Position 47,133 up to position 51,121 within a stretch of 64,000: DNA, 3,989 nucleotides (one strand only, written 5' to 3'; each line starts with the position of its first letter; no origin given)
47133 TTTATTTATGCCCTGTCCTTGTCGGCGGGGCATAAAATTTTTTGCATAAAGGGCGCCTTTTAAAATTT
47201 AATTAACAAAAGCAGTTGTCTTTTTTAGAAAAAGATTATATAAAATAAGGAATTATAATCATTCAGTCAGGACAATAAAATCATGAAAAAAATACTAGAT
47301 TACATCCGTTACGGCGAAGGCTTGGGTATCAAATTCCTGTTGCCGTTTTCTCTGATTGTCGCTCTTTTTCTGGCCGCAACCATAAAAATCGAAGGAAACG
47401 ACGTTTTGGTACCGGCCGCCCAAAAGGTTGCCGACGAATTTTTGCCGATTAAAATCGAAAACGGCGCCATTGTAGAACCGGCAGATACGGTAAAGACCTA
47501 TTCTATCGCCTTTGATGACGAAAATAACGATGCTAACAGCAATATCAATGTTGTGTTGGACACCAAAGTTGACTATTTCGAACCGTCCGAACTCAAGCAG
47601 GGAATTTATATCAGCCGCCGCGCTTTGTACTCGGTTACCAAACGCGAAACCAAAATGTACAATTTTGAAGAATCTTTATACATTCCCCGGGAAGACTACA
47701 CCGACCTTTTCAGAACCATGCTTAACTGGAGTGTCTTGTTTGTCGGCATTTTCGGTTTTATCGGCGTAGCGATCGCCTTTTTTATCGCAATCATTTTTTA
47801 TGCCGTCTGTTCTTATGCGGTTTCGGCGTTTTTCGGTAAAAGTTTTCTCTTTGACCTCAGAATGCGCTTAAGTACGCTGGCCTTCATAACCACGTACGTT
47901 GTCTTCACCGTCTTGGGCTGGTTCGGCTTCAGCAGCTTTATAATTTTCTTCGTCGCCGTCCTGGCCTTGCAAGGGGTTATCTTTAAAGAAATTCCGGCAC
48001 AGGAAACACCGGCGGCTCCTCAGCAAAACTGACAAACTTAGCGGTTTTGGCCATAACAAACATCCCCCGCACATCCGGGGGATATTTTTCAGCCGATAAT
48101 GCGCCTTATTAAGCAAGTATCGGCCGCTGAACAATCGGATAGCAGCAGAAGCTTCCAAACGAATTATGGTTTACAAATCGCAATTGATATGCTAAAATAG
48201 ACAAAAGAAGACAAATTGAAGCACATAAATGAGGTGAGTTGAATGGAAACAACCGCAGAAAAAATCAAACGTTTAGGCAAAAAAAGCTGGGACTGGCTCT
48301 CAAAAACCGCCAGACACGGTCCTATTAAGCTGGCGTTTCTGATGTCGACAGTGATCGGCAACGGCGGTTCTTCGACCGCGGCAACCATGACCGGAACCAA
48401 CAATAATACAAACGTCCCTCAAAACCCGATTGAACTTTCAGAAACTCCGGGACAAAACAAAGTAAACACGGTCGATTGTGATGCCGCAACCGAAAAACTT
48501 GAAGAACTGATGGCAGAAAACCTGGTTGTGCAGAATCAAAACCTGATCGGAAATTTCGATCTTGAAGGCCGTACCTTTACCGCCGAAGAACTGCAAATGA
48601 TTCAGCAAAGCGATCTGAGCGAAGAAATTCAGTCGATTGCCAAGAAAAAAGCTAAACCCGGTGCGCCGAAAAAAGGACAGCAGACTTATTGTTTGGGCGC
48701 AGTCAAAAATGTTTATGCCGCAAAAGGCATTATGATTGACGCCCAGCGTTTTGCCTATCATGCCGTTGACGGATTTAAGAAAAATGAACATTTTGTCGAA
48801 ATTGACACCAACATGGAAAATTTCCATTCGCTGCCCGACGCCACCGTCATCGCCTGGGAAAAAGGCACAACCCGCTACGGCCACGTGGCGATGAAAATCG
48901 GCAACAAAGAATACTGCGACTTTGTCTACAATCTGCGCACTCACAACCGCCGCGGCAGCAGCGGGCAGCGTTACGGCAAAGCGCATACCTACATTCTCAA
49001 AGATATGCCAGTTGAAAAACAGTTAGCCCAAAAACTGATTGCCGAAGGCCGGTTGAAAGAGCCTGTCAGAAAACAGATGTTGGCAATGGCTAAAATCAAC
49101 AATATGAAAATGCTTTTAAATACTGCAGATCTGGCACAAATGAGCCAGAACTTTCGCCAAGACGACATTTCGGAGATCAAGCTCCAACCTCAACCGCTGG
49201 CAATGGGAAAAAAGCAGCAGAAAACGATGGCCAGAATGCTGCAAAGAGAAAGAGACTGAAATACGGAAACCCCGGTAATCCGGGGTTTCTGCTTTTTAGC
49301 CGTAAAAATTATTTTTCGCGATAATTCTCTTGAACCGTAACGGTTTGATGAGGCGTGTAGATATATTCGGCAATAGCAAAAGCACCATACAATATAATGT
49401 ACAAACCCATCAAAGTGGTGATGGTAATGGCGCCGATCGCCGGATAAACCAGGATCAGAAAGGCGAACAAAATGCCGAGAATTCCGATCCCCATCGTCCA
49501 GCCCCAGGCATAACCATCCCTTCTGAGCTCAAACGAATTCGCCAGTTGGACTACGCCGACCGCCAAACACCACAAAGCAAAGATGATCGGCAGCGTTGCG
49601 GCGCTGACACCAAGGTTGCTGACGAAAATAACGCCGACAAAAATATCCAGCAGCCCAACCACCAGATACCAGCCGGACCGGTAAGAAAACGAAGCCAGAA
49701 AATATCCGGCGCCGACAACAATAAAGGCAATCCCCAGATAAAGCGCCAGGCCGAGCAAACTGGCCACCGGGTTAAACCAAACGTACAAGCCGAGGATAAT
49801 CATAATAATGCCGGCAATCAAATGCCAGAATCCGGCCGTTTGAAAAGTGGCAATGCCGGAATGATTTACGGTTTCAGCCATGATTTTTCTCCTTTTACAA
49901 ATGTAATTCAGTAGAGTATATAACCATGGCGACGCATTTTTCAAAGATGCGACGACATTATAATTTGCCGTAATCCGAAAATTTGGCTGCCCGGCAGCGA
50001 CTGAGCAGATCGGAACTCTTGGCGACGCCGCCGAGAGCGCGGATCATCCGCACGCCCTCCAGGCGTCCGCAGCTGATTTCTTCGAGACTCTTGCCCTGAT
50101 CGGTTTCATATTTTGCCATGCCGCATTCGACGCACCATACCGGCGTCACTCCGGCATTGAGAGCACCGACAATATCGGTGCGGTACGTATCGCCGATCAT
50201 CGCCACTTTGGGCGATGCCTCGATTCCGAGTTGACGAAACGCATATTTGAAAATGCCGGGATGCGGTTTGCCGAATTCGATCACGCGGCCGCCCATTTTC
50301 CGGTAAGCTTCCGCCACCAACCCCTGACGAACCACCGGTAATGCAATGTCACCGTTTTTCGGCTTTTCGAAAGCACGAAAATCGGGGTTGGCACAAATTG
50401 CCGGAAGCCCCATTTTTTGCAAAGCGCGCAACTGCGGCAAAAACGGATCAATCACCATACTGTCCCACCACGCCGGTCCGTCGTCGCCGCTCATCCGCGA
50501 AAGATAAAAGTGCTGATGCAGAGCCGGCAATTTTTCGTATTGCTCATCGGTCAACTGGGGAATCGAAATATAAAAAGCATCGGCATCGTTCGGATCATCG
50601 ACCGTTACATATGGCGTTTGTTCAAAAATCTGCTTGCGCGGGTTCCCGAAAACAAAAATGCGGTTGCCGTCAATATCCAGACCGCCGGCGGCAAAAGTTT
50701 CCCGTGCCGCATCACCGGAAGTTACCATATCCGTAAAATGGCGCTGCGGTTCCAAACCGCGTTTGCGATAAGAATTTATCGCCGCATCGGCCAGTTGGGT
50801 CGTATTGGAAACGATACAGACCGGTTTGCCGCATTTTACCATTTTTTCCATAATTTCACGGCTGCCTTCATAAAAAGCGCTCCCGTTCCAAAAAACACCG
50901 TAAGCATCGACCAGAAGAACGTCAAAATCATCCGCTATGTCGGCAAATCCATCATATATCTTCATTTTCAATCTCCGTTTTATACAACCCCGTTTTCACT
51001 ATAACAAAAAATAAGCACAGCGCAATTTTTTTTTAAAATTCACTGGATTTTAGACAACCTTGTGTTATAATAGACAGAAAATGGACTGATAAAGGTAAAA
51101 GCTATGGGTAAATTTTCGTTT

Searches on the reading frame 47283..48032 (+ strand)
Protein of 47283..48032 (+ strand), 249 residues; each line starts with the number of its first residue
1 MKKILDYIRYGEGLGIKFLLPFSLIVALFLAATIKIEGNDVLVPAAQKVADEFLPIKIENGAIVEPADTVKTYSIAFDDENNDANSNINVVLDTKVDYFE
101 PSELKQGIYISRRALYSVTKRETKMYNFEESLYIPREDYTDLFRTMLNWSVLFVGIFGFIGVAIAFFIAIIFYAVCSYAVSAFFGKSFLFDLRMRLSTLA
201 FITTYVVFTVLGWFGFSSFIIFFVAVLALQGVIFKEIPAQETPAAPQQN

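Call 3: search_protein_families(library=pfam, proteins=[window:47283-48032:+], max_evalue=1)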
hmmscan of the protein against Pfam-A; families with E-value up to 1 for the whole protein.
window:47283-48032:+ (249 aa): 1 family
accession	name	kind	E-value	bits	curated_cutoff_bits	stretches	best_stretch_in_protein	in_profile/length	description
PF06691.16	DUF1189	-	1.2e-11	45.1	28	1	9-226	19-235/244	Protein of unknown function (DUF1189)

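Call 4: search_protein_families(library=ncbifam, proteins=[window:47283-48032:+], max_evalue=1)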
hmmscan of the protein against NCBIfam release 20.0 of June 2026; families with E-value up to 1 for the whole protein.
window:47283-48032:+ (249 aa): 0 families

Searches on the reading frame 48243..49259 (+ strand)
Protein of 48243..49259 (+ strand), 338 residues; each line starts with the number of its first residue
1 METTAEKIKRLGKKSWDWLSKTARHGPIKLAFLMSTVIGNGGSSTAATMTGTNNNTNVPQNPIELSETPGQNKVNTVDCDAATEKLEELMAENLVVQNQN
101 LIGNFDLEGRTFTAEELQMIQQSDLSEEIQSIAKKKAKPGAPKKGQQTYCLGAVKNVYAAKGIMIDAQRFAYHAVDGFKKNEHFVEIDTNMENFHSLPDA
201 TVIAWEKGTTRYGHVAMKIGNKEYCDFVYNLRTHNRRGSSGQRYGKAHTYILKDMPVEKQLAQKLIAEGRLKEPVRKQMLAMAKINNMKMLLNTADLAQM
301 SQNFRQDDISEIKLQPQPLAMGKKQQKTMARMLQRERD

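Call 3: search_protein_families(library=pfam, proteins=[window:48243-49259:+], max_evalue=1)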
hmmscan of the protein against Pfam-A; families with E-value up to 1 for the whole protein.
window:48243-49259:+ (338 aa): 0 families

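Call 4: search_protein_families(library=ncbifam, proteins=[window:48243-49259:+], max_evalue=1)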
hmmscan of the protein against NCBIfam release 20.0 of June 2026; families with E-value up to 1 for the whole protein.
window:48243-49259:+ (338 aa): 0 families

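Call 51: search_protein_families(library=padloc, proteins=[window:48243-49259:+], max_evalue=0.01)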
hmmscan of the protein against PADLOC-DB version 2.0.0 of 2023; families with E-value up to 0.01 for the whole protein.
window:48243-49259:+ (338 aa): 0 families

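Call 62: search_protein_families(library=phrogs, proteins=[window:48243-49259:+], max_evalue=0.01)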
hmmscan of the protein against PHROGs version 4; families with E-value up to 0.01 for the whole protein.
window:48243-49259:+ (338 aa): 0 families

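Call 88: search_solved_structures(query=window:48243-49259:+, max_evalue=10, show_alignments=2)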
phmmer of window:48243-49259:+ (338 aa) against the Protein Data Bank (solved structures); distinct sequences matched with E-value up to 10: 0.

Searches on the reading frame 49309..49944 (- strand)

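Call 3: search_protein_families(library=pfam, proteins=[window:49309-49944:-], max_evalue=1)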
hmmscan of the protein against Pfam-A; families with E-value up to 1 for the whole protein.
window:49309-49944:- (211 aa): 1 family
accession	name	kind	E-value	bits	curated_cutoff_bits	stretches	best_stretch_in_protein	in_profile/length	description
PF03729.18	DUF308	-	3.8e-20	72.3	25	3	43-108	1-72/73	Short repeat of unknown function (DUF308)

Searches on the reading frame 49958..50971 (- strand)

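Call 3: search_protein_families(library=pfam, proteins=[window:49958-50971:-], max_evalue=1)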
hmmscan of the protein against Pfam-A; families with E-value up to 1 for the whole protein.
window:49958-50971:- (337 aa): 6 families
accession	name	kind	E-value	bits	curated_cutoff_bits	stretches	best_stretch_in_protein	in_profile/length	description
PF13242.12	Hydrolase_like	-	1.2e-11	44.7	22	1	233-279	2-47/75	HAD-hyrolase-like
PF13344.12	Hydrolase_6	-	1.5e-10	41.4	27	1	20-111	2-89/101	Haloacid dehalogenase-like hydrolase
PF00702.32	Hydrolase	-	6.9e-10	40.1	26.4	1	17-274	2-191/191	haloacid dehalogenase-like hydrolase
PF13419.12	HAD_2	-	9.8e-07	29.5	23.8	1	229-278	129-176/178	Haloacid dehalogenase-like hydrolase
PF09419.16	PGP_phosphatase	-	0.00034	20.7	20.4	1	240-282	123-165/168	Mitochondrial PGP phosphatase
PF03625.19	DUF302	-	0.17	12.2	23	1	91-112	5-27/63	Domain of unknown function DUF302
